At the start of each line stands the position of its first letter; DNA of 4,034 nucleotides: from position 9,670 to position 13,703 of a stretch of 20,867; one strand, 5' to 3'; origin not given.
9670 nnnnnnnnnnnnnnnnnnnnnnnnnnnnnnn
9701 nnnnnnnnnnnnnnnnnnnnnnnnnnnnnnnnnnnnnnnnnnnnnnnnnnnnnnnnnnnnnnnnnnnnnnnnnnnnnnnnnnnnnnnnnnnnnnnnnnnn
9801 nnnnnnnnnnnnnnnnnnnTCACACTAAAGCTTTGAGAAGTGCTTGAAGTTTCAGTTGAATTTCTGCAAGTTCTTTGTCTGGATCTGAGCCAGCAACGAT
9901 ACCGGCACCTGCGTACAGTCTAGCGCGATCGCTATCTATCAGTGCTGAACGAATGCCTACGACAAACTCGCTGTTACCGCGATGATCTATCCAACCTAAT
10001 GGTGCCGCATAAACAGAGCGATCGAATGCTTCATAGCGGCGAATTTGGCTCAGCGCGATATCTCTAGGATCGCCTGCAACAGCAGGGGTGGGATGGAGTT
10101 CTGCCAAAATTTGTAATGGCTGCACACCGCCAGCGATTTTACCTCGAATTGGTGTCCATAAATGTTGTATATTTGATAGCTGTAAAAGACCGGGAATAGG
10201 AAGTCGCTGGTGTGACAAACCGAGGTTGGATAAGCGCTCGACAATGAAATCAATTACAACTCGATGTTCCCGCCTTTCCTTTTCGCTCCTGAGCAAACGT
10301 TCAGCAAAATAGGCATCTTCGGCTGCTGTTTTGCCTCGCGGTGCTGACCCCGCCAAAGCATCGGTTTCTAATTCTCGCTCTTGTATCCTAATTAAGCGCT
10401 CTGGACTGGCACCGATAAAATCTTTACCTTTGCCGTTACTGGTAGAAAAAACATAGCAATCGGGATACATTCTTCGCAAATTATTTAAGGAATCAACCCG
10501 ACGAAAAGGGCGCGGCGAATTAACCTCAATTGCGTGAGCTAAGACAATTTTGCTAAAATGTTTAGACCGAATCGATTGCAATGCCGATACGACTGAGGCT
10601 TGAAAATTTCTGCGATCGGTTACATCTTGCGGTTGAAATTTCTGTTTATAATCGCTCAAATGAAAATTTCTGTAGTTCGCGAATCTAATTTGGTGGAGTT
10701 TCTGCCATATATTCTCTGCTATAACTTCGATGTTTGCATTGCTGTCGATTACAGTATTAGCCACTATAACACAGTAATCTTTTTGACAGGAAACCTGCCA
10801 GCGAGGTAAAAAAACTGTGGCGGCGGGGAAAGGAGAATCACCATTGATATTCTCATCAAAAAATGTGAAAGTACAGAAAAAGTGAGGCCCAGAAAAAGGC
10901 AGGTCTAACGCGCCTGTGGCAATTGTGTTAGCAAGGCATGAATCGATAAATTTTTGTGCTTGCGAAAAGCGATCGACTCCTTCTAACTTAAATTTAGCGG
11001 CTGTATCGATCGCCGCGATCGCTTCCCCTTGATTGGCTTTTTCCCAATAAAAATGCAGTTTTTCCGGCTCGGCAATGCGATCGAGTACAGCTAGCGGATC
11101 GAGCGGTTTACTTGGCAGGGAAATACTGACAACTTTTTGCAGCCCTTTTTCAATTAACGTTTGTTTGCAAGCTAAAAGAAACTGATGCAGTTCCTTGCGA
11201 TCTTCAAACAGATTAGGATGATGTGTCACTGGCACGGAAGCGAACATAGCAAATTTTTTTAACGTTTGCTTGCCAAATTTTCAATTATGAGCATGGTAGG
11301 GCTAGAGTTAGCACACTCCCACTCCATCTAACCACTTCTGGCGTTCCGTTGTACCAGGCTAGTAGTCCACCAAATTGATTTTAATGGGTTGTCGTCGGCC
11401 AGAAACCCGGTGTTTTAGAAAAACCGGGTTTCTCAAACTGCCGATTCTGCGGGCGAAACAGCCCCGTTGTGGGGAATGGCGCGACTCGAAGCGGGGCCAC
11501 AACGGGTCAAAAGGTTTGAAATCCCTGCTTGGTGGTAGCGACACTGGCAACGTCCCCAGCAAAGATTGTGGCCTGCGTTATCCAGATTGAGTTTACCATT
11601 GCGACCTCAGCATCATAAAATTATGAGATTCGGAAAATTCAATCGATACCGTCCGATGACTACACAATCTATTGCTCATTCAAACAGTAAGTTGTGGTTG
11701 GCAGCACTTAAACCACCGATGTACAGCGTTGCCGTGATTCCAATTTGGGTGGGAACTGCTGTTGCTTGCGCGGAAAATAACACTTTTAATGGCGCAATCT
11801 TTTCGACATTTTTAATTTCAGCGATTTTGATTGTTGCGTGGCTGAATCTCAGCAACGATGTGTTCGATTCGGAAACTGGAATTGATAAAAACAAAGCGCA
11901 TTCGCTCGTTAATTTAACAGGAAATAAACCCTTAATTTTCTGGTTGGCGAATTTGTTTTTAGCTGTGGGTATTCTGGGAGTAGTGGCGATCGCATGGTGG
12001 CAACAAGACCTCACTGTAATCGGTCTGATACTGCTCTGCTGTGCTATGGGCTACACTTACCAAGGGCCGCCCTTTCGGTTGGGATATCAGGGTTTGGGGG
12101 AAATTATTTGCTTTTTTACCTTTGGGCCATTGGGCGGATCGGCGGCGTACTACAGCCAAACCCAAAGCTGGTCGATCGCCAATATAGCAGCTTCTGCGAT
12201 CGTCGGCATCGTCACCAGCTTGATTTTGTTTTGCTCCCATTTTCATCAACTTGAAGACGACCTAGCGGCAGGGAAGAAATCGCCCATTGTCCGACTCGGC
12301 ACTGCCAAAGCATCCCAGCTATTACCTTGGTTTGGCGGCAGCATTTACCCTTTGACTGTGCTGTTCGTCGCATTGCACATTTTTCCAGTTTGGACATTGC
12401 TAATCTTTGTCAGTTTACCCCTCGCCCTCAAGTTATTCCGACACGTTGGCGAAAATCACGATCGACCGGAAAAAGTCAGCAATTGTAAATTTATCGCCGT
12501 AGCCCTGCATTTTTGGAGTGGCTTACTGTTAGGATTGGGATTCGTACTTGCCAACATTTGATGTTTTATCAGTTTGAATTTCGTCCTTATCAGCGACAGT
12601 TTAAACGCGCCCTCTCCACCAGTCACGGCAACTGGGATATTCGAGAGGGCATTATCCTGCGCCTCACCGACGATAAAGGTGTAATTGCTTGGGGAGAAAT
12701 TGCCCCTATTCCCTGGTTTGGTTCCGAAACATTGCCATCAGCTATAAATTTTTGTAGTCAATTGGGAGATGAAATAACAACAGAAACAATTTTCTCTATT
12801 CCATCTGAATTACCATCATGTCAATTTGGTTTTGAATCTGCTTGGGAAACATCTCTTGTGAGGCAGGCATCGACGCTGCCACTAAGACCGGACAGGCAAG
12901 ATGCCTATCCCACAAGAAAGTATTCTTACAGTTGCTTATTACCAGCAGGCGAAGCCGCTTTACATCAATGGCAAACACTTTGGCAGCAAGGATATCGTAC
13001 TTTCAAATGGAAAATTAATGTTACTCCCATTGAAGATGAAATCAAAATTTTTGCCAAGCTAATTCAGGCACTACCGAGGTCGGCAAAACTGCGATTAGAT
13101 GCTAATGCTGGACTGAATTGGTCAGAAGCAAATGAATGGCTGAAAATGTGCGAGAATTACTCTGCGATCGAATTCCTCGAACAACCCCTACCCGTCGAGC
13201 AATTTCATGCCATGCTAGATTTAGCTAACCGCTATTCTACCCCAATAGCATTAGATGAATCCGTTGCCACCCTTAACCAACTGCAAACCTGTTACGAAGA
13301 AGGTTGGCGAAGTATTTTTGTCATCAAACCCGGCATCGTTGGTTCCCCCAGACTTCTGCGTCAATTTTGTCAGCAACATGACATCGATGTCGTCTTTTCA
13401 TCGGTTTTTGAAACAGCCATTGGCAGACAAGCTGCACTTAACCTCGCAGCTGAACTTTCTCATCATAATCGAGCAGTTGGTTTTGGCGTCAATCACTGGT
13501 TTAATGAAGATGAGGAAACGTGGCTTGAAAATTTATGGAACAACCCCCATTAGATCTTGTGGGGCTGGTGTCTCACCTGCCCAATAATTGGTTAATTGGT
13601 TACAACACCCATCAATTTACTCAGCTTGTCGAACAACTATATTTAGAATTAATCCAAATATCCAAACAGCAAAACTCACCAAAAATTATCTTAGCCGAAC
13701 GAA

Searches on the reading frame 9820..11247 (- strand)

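Call 85: search_protein_families(library=pfam, proteins=[window:9820-11247:-], max_evalue=0.0001)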
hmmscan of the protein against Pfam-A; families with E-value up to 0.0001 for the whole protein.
window:9820-11247:- (475 aa): 1 family
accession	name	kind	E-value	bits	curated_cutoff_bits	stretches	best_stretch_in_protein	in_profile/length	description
PF00425.24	Chorismate_bind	-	1.1e-71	241.9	27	1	212-466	2-257/257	chorismate binding enzyme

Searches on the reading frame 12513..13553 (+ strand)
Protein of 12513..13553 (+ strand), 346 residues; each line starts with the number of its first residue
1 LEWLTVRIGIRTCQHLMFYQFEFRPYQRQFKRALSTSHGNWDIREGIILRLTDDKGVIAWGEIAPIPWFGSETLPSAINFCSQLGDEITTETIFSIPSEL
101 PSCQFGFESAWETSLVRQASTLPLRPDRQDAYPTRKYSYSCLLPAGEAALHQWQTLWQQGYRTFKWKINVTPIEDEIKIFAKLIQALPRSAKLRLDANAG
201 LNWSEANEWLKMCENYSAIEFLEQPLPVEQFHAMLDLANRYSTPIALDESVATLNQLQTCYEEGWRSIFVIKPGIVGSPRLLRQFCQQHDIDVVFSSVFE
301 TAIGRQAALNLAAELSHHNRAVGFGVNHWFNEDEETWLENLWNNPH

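Call 85: search_protein_families(library=pfam, proteins=[window:12513-13553:+], max_evalue=0.0001)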
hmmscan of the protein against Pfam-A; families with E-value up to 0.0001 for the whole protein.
window:12513-13553:+ (346 aa): 2 families
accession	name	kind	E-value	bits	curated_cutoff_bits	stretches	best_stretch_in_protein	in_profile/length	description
PF13378.12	MR_MLE_C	-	3.1e-25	89.6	29.4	1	151-328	4-184/219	Enolase C-terminal domain-like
PF21508.2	MenC_N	-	5.8e-09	36.4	27.3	1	42-110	25-90/94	MenC, N-terminal domain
